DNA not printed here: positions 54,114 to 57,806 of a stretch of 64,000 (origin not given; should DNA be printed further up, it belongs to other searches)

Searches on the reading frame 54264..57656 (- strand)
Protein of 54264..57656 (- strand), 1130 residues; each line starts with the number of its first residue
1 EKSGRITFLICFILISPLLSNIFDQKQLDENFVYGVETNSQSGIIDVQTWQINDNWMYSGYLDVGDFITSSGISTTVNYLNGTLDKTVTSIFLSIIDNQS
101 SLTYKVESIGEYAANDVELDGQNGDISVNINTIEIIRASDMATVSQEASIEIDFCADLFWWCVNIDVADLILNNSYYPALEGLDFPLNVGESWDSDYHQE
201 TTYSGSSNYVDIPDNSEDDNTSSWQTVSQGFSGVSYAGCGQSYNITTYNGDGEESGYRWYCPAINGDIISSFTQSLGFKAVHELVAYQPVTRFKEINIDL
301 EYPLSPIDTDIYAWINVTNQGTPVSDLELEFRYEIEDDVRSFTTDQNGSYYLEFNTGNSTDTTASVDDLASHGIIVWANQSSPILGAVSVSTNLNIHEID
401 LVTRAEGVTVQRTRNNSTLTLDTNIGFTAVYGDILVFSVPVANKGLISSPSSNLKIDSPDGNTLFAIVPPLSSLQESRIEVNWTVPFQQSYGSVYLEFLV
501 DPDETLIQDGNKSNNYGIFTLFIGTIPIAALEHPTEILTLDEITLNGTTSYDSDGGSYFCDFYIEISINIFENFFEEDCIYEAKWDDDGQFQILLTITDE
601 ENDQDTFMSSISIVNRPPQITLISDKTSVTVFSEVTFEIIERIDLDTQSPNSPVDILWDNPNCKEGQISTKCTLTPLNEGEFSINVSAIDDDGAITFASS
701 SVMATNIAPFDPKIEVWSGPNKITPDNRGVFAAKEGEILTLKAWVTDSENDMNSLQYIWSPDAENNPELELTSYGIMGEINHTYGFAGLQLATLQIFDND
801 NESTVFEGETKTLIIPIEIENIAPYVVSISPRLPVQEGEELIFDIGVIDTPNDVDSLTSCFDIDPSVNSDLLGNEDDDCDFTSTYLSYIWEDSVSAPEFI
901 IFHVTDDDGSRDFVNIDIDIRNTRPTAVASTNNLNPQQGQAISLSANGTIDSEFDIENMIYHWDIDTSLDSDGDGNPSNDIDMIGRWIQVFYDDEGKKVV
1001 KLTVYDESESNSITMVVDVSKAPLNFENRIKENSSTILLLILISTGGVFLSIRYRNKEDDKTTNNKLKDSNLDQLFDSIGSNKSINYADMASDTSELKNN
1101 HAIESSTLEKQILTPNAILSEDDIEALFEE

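Call 65: search_protein_families(library=pfam, proteins=[window:54264-57656:-], max_evalue=0.0001)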
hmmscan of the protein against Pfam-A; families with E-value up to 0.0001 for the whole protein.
window:54264-57656:- (1130 aa): 3 families
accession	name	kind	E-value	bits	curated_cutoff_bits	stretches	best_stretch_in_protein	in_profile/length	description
PF07705.17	CARDB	-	1e-08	35.8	22.7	1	430-516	16-98/101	CARDB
PF18911.6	PKD_4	-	1.8e-08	34.8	27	0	922-1014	1-78/85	PKD domain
PF00801.26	PKD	-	6.4e-06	26.5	23.5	0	628-695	10-72/80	PKD domain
